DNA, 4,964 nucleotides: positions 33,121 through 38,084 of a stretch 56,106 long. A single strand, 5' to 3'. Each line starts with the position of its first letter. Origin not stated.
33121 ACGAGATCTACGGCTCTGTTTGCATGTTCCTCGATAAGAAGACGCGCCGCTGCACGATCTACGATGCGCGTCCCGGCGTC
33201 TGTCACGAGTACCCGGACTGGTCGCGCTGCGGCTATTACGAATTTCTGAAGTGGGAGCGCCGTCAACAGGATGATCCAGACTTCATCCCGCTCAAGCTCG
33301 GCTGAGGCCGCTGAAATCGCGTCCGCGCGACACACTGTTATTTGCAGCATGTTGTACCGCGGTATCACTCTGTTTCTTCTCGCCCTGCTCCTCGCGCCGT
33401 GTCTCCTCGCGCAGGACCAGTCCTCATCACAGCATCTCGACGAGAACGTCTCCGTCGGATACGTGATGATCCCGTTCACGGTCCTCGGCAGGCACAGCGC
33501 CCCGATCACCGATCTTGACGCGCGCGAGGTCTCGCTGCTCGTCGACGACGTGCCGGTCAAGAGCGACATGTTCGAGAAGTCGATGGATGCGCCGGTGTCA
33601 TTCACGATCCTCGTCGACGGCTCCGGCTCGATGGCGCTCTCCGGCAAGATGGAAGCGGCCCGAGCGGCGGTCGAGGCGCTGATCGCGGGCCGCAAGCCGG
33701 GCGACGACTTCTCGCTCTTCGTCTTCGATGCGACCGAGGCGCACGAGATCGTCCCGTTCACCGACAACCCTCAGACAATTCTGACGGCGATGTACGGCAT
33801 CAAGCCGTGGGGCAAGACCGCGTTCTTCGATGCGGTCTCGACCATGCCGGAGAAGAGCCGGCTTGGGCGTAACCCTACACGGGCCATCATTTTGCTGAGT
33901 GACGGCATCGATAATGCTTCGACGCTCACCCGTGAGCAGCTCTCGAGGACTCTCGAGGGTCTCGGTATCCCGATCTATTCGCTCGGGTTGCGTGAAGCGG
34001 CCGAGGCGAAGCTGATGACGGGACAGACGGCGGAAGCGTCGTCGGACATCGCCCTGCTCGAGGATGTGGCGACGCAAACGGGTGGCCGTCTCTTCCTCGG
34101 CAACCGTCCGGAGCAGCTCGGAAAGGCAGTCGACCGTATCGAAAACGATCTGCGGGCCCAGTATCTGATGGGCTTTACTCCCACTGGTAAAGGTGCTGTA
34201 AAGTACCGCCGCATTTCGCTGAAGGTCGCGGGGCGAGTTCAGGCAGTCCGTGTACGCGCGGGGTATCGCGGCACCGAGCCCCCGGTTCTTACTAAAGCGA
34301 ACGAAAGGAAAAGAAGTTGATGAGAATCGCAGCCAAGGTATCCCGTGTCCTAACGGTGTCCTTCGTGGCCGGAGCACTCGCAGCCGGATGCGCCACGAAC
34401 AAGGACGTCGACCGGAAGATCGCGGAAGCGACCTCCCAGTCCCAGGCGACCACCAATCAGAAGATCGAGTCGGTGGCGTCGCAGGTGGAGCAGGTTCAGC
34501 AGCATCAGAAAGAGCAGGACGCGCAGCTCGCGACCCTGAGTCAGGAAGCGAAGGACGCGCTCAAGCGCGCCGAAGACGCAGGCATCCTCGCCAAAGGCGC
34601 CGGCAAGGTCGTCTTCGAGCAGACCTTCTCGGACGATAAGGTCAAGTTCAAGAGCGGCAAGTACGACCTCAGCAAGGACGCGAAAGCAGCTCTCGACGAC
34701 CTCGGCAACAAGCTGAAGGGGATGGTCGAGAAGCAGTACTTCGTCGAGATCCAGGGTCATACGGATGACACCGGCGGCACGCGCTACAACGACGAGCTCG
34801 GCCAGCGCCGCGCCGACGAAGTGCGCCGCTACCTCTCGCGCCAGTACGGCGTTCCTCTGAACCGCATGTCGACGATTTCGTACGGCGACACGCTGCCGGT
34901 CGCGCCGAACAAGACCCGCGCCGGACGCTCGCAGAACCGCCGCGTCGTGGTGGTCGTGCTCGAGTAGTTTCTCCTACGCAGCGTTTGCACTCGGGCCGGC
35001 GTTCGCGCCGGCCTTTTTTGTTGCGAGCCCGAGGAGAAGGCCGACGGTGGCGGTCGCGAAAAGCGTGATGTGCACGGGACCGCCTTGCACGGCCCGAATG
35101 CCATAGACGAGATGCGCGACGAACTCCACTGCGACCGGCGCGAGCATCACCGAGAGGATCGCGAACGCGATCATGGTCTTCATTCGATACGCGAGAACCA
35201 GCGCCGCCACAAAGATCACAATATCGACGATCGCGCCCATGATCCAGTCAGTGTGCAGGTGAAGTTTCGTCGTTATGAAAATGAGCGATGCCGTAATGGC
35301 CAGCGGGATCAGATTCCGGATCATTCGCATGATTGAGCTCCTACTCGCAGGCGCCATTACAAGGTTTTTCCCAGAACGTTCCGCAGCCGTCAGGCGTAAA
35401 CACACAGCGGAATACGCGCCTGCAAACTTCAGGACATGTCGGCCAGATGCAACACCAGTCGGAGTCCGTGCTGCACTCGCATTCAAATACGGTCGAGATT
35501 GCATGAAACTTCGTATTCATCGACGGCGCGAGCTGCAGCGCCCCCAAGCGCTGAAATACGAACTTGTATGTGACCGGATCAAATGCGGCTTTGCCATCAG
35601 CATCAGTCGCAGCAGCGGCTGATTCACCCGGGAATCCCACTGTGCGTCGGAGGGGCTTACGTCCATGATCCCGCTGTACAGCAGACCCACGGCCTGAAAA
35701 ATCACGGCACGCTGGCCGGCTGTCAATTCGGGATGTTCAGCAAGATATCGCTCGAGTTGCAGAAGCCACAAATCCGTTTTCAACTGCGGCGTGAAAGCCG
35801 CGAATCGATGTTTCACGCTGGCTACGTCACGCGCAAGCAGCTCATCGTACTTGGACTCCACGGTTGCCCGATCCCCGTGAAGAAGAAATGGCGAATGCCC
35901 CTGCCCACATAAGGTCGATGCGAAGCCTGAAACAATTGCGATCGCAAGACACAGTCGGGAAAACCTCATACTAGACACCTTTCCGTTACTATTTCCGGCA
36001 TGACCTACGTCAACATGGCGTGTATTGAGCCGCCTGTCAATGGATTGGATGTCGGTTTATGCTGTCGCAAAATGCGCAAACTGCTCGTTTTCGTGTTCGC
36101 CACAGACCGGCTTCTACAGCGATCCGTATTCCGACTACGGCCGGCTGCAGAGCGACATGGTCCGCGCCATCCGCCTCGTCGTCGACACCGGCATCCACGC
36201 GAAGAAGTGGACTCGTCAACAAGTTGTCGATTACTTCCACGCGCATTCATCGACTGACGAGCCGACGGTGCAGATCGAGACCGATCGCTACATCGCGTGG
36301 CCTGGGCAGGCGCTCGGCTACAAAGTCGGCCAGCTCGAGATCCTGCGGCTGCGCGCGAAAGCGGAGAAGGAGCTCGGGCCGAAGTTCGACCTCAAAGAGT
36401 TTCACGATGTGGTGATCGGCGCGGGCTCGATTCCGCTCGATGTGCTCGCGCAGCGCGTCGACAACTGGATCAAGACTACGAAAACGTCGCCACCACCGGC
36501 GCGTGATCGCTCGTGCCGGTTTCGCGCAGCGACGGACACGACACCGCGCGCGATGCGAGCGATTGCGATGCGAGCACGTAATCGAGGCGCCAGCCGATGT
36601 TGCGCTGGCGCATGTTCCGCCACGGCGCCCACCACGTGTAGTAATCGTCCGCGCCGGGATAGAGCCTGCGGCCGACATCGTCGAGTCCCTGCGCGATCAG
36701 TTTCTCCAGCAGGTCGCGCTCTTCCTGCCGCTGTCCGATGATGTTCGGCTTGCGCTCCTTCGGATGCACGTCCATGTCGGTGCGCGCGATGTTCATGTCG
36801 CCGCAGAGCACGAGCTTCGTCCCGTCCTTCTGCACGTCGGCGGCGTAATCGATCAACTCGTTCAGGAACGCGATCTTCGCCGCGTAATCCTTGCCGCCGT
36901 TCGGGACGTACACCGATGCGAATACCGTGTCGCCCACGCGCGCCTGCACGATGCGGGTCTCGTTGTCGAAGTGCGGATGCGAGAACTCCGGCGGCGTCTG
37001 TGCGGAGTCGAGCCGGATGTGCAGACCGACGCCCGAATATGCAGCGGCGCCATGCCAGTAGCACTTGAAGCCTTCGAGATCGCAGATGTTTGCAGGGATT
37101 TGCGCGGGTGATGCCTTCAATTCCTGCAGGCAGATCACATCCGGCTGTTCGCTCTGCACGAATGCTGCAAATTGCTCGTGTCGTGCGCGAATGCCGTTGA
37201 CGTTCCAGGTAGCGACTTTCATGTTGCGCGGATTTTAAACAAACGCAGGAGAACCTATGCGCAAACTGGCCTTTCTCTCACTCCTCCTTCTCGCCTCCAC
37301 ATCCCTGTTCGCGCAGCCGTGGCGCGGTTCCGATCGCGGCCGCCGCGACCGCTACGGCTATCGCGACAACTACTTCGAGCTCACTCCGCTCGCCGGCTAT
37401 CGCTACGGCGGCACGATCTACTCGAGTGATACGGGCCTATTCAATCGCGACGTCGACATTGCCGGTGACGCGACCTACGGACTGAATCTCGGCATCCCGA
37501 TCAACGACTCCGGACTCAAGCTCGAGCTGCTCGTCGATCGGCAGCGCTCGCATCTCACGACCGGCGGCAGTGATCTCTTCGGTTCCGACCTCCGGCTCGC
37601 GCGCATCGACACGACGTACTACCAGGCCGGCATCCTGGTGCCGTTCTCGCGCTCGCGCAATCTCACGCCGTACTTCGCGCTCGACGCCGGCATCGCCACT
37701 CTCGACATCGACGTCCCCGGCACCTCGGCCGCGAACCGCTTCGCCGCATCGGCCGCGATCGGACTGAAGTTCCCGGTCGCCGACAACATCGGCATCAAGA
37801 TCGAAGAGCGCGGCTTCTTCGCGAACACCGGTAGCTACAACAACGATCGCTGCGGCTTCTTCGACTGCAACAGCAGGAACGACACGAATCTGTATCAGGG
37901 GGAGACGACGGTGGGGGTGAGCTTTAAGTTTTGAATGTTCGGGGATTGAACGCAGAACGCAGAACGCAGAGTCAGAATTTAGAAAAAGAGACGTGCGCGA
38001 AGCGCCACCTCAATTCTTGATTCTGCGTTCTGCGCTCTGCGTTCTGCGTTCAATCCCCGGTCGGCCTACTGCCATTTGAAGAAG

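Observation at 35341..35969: Fulvocin C-like, 10-cysteine bacteriocin precursor on a low-GC insert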

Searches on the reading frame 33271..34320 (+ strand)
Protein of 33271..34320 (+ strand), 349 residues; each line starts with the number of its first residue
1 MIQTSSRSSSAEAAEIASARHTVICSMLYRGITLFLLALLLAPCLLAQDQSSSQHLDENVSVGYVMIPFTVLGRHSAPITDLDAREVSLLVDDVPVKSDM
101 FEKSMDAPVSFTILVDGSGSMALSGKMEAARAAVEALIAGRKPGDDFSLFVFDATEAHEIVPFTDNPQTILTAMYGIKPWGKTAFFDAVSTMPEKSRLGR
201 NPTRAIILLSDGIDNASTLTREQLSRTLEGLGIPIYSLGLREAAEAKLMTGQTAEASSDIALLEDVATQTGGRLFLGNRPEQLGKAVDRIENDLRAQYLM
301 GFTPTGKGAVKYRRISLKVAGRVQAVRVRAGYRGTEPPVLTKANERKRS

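Call 13: search_protein_families(library=pfam, proteins=[window:33271-34320:+], max_evalue=0.01)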
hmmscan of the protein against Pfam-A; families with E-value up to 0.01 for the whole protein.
window:33271-34320:+ (349 aa): 2 families
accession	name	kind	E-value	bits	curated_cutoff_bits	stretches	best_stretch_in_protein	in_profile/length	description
PF13519.12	VWA_2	-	1.2e-13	52.1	27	1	113-212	3-106/107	von Willebrand factor type A domain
PF00092.34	VWA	-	5.7e-07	30.4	23.8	1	113-250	4-149/174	von Willebrand factor type A domain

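Call 43: search_protein_families(library=ncbifam, proteins=[window:33271-34320:+], max_evalue=0.01)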
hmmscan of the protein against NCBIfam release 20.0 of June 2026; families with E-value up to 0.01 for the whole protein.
window:33271-34320:+ (349 aa): 4 families
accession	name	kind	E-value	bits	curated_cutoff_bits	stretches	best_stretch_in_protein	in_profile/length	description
TIGR03436.1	acidobact_VWFA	subfamily_domain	1.1e-34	120.3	81.25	1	60-333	5-322/324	VWA domain-containing protein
TIGR02442.1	Cob-chelat-sub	hypoth_equivalog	8.9e-11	40.9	779.45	1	97-274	463-637/641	putative cobaltochelatase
NF047508.1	VWA_BatA_Lepto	exception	5.7e-06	25.6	380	1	183-292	171-271/315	VWA domain-containing protein BatA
TIGR02031.1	BchD-ChlD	equivalog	0.0025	16.6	499.55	1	74-164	395-479/608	magnesium chelatase ATPase subunit D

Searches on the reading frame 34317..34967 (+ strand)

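Call 13: search_protein_families(library=pfam, proteins=[window:34317-34967:+], max_evalue=0.01)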
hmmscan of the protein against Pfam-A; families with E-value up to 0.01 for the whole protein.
window:34317-34967:+ (216 aa): 2 families
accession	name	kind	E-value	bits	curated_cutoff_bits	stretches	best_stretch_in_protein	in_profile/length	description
PF00691.25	OmpA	-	1.4e-23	83.5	27.2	1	111-208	2-98/98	OmpA family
PF23353.1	BBS2_hp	-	0.0068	16.9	27.7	0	47-92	4-49/98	BBS2 hairpin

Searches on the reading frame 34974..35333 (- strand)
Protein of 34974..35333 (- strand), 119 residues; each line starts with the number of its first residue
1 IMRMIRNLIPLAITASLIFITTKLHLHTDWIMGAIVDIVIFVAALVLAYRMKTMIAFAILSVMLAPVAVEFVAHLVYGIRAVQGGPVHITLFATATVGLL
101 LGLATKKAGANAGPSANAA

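Call 13: search_protein_families(library=pfam, proteins=[window:34974-35333:-], max_evalue=0.01)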
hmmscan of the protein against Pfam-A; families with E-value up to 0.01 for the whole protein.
window:34974-35333:- (119 aa): 1 family
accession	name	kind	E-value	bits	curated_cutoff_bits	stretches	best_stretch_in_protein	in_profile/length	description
PF06396.16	AGTRAP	-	0.0041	17.3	25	1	20-75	56-111/156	Angiotensin II, type I receptor-associated protein (AGTRAP)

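Call 31: find_encoding_contigs(protein=window:34977-35330:-, flank=3000, max_places=6)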
Protein seq(118 aa) (118 aa): 13 contigs read that carry it; 6 places shown.
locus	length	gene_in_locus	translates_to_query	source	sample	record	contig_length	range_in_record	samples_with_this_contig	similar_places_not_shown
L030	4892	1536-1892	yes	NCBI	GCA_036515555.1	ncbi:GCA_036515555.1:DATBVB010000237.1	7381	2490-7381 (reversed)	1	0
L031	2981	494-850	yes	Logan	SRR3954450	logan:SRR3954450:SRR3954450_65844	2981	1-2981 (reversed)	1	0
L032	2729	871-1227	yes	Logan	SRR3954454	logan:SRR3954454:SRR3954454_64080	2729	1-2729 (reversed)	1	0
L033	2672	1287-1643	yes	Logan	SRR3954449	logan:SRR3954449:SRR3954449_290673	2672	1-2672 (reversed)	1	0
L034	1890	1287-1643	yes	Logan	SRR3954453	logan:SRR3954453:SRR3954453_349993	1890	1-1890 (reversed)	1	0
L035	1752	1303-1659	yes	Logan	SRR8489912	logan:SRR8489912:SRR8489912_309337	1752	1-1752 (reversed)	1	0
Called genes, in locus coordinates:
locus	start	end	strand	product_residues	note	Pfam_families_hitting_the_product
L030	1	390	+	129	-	PF03372:Exo_endo_phos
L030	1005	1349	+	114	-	-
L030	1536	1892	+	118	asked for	-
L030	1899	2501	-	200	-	PF00691:OmpA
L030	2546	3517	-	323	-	PF00092:VWA (weak), PF13519:VWA_2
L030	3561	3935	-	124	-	PF03692:CxxCxxCC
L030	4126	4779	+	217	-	-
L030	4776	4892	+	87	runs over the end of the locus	-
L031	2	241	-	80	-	?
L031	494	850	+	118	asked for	-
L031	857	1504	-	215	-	PF00691:OmpA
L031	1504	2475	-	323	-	PF00092:VWA (weak), PF13519:VWA_2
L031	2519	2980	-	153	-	?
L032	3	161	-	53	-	?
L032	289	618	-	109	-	-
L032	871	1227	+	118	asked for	-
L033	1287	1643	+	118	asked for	-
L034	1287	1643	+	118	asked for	-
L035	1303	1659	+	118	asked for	-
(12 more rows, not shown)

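Call 43: search_protein_families(library=ncbifam, proteins=[window:34974-35330:-], max_evalue=0.01)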
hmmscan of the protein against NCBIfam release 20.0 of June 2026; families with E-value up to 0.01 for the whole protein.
window:34974-35330:- (118 aa): 0 families

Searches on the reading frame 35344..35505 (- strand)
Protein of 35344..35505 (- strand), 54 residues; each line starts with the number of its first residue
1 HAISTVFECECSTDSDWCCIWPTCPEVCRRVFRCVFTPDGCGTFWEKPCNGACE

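Call 59: search_solved_structures(query=window:35344-35505:-, max_evalue=10)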
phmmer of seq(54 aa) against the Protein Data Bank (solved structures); distinct sequences matched with E-value up to 10: 0.

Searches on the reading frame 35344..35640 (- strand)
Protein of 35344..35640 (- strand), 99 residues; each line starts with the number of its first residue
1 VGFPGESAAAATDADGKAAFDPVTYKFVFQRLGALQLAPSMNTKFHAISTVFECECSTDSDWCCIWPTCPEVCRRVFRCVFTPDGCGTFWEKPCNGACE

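Call 7: search_protein_families(library=ncbifam, proteins=[window:35344-35640:-], max_evalue=1)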
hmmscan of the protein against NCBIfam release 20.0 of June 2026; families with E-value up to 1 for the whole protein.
seq(99 aa): 1 family
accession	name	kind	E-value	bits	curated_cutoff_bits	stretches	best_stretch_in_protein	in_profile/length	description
NF033852.1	fulvocin_rel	subfamily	2.9e-13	50.9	35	1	12-99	66-150/150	bacteriocin fulvocin C-related protein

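Call 8: search_protein_families(library=pfam, proteins=[window:35344-35640:-], max_evalue=1)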
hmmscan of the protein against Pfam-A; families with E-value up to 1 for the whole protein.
seq(99 aa): 1 family
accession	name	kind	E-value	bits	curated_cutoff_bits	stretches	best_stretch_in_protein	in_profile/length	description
PF15712.10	NPAT_C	-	0.23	10.3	27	1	4-60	63-119/680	NPAT C terminus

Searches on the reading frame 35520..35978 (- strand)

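Call 7: search_protein_families(library=ncbifam, proteins=[window:35520-35978:-], max_evalue=1)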
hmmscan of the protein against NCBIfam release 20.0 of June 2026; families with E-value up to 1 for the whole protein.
seq(153 aa): 1 family
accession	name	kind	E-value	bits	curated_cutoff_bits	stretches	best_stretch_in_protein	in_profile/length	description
NF033852.1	fulvocin_rel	subfamily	3.9e-05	24.5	35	1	58-98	4-43/150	bacteriocin fulvocin C-related protein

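Call 8: search_protein_families(library=pfam, proteins=[window:35520-35978:-], max_evalue=1)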
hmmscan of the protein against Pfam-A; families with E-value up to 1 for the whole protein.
seq(153 aa): 0 families

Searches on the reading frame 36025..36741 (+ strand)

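Call 13: search_protein_families(library=pfam, proteins=[window:36025-36741:+], max_evalue=0.01)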
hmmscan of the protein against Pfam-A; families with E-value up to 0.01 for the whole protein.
window:36025-36741:+ (238 aa): 1 family
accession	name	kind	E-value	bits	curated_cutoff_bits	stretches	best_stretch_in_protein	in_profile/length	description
PF05960.17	DUF885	-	1e-54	187.5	32.4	1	28-145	414-532/532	Bacterial protein of unknown function (DUF885)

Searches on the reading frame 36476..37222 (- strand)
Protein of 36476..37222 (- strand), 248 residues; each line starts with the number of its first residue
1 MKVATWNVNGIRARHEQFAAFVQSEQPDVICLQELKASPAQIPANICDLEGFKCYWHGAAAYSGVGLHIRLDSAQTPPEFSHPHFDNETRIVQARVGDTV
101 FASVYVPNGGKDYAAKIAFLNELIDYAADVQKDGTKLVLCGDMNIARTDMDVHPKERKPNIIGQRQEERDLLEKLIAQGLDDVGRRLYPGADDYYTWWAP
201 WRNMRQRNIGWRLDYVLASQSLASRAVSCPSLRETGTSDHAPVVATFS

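Call 13: search_protein_families(library=pfam, proteins=[window:36476-37222:-], max_evalue=0.01)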
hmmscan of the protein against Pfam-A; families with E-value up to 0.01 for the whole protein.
window:36476-37222:- (248 aa): 3 families
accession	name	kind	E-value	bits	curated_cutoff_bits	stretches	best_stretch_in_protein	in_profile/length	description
PF03372.29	Exo_endo_phos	-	6.8e-30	104.8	24.5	1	4-240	1-225/225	Endonuclease/Exonuclease/phosphatase family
PF14529.12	Exo_endo_phos_2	-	5.6e-07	29.9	27.4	1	100-243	2-116/117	Endonuclease-reverse transcriptase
PF22669.2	Exo_endo_phos2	-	0.006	16.6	27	0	206-245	244-287/288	Endonuclease/Exonuclease/phosphatase family 2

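Call 32: find_encoding_contigs(protein=window:36476-37222:-, flank=3000, max_places=6)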
Protein window:36476-37222:- (248 aa): 3 contigs read that carry it; 2 places shown.
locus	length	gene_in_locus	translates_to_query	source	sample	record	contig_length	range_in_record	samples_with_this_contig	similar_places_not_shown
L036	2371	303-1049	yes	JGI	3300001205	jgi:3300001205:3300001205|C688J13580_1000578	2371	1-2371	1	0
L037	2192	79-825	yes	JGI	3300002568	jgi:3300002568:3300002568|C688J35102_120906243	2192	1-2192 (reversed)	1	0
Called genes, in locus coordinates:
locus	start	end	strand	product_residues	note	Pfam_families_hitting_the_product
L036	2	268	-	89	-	?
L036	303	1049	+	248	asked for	PF03372:Exo_endo_phos, PF14529:Exo_endo_phos_2 (faint)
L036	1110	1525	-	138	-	-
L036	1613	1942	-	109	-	-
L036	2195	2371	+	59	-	?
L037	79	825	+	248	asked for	PF03372:Exo_endo_phos, PF14529:Exo_endo_phos_2 (faint)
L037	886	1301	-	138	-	-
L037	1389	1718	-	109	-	-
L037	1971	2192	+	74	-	?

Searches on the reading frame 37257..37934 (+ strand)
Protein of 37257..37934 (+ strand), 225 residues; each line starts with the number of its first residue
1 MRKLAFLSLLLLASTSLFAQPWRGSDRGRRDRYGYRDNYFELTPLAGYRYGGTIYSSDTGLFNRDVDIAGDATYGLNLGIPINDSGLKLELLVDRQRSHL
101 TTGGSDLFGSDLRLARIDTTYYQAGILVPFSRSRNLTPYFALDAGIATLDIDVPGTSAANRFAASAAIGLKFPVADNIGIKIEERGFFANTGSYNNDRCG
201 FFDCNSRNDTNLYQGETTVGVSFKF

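Call 13: search_protein_families(library=pfam, proteins=[window:37257-37934:+], max_evalue=0.01)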
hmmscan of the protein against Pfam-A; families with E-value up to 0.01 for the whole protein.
window:37257-37934:+ (225 aa): 1 family
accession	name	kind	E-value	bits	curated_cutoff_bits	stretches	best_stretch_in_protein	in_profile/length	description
PF13505.12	OMP_b-brl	-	2.3e-10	41.3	28.7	1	53-225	26-175/175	Outer membrane protein beta-barrel domain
